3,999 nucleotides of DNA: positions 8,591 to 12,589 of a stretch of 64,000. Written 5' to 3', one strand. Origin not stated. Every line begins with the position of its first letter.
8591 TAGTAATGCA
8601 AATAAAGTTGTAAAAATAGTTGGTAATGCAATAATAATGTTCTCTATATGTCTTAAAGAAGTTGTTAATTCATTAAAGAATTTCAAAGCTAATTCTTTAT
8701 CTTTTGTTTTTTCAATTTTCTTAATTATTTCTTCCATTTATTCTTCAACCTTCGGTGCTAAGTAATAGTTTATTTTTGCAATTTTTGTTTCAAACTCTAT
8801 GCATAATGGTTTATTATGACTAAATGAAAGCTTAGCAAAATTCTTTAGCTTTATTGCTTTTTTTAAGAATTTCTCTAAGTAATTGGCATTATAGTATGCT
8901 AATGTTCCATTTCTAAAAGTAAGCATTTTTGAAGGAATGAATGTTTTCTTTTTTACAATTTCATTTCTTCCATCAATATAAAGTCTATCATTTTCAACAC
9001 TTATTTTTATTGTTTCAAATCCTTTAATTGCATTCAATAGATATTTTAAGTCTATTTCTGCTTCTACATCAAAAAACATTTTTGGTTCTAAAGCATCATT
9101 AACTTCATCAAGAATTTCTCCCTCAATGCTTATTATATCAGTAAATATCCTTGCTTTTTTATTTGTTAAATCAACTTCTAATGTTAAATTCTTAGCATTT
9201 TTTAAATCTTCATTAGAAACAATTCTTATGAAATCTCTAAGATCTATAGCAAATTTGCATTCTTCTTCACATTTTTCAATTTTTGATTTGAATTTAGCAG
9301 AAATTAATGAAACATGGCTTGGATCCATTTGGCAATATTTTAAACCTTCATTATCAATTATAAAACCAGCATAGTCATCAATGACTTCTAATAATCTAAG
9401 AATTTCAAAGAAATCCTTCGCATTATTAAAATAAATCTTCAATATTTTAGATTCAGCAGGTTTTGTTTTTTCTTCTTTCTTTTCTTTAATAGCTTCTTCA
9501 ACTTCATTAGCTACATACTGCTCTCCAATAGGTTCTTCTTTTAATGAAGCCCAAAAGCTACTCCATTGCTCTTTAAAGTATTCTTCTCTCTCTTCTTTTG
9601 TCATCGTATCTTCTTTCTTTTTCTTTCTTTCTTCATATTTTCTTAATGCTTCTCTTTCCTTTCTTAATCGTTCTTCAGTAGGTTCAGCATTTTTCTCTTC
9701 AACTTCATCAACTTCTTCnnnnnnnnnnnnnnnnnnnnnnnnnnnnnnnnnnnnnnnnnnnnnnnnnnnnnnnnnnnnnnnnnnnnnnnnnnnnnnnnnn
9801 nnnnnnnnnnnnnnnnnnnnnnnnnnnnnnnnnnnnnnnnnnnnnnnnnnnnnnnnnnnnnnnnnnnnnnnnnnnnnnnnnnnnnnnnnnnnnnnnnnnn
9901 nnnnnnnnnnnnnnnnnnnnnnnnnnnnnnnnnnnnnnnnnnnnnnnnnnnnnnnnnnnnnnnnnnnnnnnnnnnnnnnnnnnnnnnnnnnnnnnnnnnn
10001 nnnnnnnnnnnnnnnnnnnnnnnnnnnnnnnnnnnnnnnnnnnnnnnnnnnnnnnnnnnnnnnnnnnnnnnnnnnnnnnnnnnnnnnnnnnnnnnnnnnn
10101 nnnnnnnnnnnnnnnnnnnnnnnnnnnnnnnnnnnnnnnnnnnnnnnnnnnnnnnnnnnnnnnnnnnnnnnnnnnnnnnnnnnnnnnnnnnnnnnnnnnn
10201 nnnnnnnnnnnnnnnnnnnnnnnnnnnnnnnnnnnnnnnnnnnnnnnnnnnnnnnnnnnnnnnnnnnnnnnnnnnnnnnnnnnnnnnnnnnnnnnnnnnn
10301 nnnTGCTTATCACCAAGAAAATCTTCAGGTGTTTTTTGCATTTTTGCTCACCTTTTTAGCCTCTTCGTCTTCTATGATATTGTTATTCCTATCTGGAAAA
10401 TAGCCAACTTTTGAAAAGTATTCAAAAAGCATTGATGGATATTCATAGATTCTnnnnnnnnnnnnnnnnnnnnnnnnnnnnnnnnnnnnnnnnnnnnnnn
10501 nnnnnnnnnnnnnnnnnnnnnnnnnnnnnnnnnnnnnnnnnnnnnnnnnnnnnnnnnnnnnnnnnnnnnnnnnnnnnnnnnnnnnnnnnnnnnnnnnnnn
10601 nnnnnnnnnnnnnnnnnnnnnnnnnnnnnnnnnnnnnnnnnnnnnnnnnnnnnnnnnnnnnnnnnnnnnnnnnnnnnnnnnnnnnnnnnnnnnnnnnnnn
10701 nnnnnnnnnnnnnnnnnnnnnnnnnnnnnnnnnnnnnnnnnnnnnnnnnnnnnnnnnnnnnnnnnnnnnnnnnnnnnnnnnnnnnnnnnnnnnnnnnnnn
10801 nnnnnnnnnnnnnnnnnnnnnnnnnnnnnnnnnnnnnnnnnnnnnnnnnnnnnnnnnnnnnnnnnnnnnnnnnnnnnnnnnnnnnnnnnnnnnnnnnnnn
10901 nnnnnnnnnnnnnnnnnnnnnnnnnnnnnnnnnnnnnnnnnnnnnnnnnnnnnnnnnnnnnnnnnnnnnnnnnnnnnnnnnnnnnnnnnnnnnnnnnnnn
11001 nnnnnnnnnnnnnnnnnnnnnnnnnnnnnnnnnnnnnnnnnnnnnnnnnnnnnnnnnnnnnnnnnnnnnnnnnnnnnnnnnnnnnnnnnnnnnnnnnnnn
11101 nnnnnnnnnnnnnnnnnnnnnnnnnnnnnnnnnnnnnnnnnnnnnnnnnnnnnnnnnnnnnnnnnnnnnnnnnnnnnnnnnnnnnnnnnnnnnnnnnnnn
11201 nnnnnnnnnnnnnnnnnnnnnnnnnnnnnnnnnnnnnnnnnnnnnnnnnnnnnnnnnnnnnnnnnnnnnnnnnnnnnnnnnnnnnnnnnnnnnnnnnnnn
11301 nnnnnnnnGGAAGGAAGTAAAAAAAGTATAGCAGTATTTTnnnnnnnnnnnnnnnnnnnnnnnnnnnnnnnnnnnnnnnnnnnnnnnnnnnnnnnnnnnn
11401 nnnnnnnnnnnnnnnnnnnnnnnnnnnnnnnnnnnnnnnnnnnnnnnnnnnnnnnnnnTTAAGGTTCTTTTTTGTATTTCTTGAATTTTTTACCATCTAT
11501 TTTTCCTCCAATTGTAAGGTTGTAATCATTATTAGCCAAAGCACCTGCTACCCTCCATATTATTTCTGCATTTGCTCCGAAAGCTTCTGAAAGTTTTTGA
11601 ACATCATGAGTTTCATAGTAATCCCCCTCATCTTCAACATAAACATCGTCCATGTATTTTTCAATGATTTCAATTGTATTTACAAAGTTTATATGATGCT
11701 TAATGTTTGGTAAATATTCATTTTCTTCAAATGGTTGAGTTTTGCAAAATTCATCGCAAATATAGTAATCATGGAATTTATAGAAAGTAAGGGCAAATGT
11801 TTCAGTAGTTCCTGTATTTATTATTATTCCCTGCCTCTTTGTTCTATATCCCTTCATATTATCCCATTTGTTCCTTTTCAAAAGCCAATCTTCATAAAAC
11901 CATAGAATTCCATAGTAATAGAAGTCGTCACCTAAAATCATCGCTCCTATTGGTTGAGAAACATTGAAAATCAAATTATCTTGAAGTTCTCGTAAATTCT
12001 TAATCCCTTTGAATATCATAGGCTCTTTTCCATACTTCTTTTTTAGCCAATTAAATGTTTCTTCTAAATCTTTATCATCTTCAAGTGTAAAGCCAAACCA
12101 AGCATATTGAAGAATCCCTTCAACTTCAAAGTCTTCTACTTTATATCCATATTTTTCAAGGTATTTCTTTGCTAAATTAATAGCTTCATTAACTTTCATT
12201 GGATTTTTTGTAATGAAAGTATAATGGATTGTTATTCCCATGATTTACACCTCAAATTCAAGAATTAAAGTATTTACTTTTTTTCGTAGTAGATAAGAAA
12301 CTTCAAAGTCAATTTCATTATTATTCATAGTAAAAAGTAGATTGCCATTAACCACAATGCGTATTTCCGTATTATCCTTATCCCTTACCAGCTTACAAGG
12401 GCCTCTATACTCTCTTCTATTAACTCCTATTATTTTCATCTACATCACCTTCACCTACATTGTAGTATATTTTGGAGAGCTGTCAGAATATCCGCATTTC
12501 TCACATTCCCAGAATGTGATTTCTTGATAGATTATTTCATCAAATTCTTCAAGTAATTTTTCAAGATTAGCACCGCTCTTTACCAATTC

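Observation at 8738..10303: PCNA sliding-clamp domain fused to a ~270-aa N-terminal zinc-finger/KE-rich extension, inside an island of small zinc-ribbon ORFs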

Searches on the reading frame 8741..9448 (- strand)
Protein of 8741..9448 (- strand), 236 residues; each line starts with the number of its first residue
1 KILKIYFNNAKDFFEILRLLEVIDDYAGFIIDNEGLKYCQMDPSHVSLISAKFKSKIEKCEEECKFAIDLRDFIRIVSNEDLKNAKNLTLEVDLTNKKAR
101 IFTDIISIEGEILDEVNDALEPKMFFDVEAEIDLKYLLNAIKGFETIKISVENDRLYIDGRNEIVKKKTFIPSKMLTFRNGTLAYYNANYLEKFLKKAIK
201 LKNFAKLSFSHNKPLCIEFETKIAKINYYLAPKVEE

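Call 21: search_solved_structures(query=A3, max_evalue=0.001)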
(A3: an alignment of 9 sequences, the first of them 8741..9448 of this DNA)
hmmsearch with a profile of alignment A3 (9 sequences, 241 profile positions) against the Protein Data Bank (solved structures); distinct sequences matched with E-value up to 0.001: 54.
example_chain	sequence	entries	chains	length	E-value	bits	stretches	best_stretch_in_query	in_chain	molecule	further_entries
1iz5_A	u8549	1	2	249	5.6e-11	46.2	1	3-240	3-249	Proliferating cell nuclear antigen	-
1iz4_A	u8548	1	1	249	5.7e-11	46.2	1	3-240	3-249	Proliferating cell nuclear antigen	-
1ge8_A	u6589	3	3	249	6e-11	46.1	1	3-240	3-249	PROLIFERATION CELL NUCLEAR ANTIGEN | Proliferating Cell Nuclear Antigen | DNA polymerase sliding clamp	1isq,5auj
3a2f_B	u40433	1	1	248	7.5e-11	45.8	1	3-240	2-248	DNA polymerase sliding clamp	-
5a6d_A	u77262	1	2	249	1.6e-10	44.7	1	3-240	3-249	DNA POLYMERASE SLIDING CLAMP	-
3lx1_A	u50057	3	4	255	1.6e-10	44.7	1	3-240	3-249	DNA polymerase sliding clamp 1 | DNA polymerase sliding clamp 1, Proliferating cell nuclear antigen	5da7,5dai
7n5i_A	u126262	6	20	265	2e-10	44.4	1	3-240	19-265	DNA polymerase sliding clamp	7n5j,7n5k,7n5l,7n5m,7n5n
6knb_C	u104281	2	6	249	2.5e-10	44.1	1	3-240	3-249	DNA polymerase sliding clamp 1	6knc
6t7x_A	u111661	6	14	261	5.1e-10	43.1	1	3-240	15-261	DNA polymerase sliding clamp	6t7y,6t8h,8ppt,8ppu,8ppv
1ud9_A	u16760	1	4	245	1.3e-09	41.7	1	5-238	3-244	DNA polymerase sliding clamp A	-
2hii_C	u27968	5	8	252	6.4e-09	39.5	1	4-240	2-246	PCNA3 (SSO0405) | DNA polymerase sliding clamp 3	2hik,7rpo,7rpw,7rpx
3lx2_A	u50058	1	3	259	1.4e-08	38.3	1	4-77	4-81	DNA polymerase sliding clamp 2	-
2ijx_A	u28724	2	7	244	1.7e-08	38.1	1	4-238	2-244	DNA polymerase sliding clamp A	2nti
2ix2_C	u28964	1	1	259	1.9e-08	37.9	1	3-238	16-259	DNA POLYMERASE SLIDING CLAMP A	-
7kq0_A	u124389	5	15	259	3.6e-07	33.7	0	191-240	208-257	Proliferating cell nuclear antigen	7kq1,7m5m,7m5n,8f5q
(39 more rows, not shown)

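Call 44: find_homologous_proteins(query=A4, max_evalue=0.001)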
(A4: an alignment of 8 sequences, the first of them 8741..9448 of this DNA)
Query A4 (8 sequences) (236 aa, profile of the alignment): 15 proteins with E <= 0.001 among 8000 candidates.
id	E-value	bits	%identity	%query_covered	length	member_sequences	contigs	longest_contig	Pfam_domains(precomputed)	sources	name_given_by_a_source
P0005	1.6e-121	423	98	100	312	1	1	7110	-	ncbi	ncbi:MAG: hypothetical protein QXL51_04280, partial [Candidatus Aenigmatarchaeota archaeon]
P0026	4.4e-119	415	56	100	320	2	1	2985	-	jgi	-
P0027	2.5e-116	406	64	100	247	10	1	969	-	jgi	-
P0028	7.5e-114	398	56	100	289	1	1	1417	-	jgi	-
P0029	1.5e-111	390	56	100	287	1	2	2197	-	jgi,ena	-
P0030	1.5e-108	380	56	92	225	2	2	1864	-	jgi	jgi:hypothetical protein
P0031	1.3e-107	377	56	92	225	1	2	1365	-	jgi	jgi:hypothetical protein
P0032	2.1e-105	370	52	100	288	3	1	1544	-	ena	-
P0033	2.8e-102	360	60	100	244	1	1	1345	-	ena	-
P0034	2.7e-90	320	54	100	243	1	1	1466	-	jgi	-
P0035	9.2e-71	257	54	65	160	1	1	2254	-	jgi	jgi:hypothetical protein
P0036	2.8e-14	72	25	99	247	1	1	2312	PF02747.21,PF02144.22,PF00705.24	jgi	-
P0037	9.2e-7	47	24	89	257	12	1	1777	PF02747.21,PF00705.24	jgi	jgi:proliferating cell nuclear antigen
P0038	1.1e-6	47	25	96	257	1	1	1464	-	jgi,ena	-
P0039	1.2e-6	47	21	100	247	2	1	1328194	PF02747.21,PF02144.22,PF00705.24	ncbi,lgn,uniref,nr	ncbi:proliferating cell nuclear antigen PcnA [Methanocaldococcus infernus ME]|uniref:DNA polymerase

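Call 45: find_encoding_contigs(protein=P0027, flank=10000, max_places=6)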
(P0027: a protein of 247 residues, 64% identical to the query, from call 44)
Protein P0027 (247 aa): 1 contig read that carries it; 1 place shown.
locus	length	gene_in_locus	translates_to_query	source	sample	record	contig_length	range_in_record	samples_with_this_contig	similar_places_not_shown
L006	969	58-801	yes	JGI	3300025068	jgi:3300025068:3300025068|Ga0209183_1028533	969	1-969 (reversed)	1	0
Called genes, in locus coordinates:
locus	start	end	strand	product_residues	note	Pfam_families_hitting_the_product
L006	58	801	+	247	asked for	-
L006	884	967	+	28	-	?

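Call 49: find_encoding_contigs(protein=P0036, flank=5000, max_places=4)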
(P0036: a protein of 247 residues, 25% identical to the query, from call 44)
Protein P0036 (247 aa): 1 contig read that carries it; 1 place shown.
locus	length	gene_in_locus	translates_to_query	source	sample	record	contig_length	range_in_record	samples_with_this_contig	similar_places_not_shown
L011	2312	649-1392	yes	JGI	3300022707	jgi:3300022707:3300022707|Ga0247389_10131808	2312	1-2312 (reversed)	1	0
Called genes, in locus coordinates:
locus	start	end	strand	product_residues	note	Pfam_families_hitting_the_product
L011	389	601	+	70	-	-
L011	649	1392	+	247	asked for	PF00705:PCNA_N, PF02144:Rad1 (faint), PF02747:PCNA_C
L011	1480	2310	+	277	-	?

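Call 66: find_homologous_proteins(query=A7, max_evalue=1e-10)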
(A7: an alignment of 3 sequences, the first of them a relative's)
Query A7 (3 sequences) (247 aa, profile of the alignment): 818 proteins with E <= 1e-10 among 6943 candidates; the best 120 are listed.
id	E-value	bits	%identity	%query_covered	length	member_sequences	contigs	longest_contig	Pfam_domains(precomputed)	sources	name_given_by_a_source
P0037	5.2e-119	414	33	100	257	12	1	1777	PF02747.21,PF00705.24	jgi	jgi:proliferating cell nuclear antigen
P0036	8.5e-119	413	100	100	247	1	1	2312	PF02747.21,PF02144.22,PF00705.24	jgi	-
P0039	7.4e-113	394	23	100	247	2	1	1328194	PF02747.21,PF02144.22,PF00705.24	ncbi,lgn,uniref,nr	ncbi:proliferating cell nuclear antigen PcnA [Methanocaldococcus infernus ME]|uniref:DNA polymerase 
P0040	4.1e-103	362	33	98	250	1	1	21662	PF02747.21,PF00705.24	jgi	jgi:proliferating cell nuclear antigen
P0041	1.0e-102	361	33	98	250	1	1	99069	PF02747.21,PF00705.24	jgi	jgi:proliferating cell nuclear antigen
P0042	2.5e-101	356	24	100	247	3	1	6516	PF02747.21,PF02144.22,PF00705.24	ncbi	ncbi:DNA polymerase sliding clamp [Methanocaldococcus sp.]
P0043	3.6e-100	352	73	100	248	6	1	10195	PF02747.21,PF00705.24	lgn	-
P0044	4.1e-100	352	36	98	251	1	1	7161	PF02747.21,PF00705.24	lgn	-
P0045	1.4e-99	350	73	100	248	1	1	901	PF02747.21,PF02144.22,PF00705.24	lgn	-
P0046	2.7e-99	349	33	100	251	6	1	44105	PF02747.21,PF00705.24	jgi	jgi:proliferating cell nuclear antigen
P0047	2.8e-99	349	34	100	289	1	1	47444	PF02747.21,PF00705.24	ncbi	-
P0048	1.3e-98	347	35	100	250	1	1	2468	PF02747.21,PF00705.24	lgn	-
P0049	1.6e-98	347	35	100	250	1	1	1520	PF02747.21,PF00705.24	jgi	jgi:proliferating cell nuclear antigen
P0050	1.7e-98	347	72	100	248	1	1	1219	PF02747.21,PF00705.24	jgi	-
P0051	2.6e-98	346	36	100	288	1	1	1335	PF02747.21,PF00705.24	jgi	jgi:proliferating cell nuclear antigen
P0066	5.5e-97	342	72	100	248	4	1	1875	PF02747.21,PF00705.24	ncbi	-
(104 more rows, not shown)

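Call 67: find_encoding_contigs(protein=P0066, flank=3000, max_places=10)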
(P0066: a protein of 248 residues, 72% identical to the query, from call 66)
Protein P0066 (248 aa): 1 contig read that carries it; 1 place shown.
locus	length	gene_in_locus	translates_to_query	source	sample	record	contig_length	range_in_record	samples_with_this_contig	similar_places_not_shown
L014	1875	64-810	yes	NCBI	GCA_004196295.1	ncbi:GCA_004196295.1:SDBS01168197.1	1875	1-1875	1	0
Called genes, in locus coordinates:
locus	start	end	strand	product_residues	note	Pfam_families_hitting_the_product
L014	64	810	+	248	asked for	PF00705:PCNA_N, PF02747:PCNA_C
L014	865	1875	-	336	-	?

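Call 68: list_cluster_members(proteins=[P0066, P0036, P0043, P0001, P0002])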
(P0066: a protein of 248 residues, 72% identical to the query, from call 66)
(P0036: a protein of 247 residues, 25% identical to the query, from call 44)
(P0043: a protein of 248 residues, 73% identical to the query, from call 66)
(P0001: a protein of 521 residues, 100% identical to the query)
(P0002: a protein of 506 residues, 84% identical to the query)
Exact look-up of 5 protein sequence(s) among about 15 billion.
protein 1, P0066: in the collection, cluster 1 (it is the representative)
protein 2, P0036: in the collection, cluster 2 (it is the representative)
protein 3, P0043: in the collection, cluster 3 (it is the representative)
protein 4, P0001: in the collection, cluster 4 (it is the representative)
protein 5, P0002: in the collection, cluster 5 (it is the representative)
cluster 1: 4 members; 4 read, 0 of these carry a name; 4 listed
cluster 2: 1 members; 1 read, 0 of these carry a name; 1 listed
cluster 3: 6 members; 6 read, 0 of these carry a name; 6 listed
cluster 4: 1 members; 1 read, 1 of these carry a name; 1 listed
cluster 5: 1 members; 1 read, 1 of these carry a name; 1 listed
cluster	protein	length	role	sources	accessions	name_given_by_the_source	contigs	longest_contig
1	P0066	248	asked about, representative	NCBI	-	-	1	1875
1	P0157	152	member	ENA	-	-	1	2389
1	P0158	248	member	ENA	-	-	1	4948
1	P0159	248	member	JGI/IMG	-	-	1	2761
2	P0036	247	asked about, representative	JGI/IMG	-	-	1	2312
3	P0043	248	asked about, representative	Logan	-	-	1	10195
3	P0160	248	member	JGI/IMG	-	-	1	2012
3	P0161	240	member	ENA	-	-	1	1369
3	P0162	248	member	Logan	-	-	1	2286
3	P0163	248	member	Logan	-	-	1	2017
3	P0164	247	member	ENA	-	-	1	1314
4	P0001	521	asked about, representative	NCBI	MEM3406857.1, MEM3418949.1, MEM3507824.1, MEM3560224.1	MAG: hypothetical protein QXY18_00190 [Nitrososphaerota archaeon]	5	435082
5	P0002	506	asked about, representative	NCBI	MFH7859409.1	MAG: hypothetical protein QXR03_00200 [Candidatus Aenigmatarchaeota archaeon]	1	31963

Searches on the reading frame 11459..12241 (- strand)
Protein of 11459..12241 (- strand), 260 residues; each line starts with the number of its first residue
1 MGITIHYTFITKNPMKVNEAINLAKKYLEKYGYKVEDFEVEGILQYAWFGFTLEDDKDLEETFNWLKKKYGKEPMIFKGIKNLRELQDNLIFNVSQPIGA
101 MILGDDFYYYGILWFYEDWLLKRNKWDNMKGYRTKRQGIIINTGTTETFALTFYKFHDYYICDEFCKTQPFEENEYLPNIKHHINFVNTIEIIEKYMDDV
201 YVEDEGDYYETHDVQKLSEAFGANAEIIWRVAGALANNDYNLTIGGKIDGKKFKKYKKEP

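Call 3: search_protein_families(library=pfam, proteins=[window:11459-12241:-], max_evalue=0.1)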
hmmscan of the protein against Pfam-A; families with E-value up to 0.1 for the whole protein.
window:11459-12241:- (260 aa): 0 families

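Call 38: search_protein_families(library=phrogs, proteins=[window:11459-12241:-], max_evalue=0.01)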
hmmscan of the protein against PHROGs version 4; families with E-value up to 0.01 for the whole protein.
window:11459-12241:- (260 aa): 0 families

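Call 79: search_protein_families(library=padloc, proteins=[window:11459-12241:-], max_evalue=0.01)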
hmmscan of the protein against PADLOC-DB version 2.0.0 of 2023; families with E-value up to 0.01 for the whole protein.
window:11459-12241:- (260 aa): 0 families

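Call 80: search_protein_families(library=ncbifam, proteins=[window:11459-12241:-], max_evalue=0.001)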
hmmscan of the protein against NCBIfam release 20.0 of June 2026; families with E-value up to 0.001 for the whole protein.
window:11459-12241:- (260 aa): 0 families

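Call 98: search_solved_structures(query=window:11459-12241:-, max_evalue=1)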
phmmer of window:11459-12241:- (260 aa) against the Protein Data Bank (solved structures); distinct sequences matched with E-value up to 1: 1.
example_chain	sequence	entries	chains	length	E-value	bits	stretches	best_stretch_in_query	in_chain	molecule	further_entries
5y6p_H1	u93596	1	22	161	0.19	14.4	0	186-241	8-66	beta_APC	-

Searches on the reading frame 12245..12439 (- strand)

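Call 3: search_protein_families(library=pfam, proteins=[window:12245-12439:-], max_evalue=0.1)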
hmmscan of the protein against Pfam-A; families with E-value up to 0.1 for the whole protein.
window:12245-12439:- (64 aa): 1 family
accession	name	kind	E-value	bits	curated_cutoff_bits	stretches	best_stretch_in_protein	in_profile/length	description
PF08171.16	Mad3_BUB1_II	-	0.032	14.8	21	1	16-46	20-50/68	Mad3/BUB1 homology region 2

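Call 38: search_protein_families(library=phrogs, proteins=[window:12245-12439:-], max_evalue=0.01)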
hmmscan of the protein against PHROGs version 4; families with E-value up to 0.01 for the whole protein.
window:12245-12439:- (64 aa): 0 families

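Call 79: search_protein_families(library=padloc, proteins=[window:12245-12439:-], max_evalue=0.01)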
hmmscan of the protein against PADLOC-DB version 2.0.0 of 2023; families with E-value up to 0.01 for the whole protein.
window:12245-12439:- (64 aa): 0 families
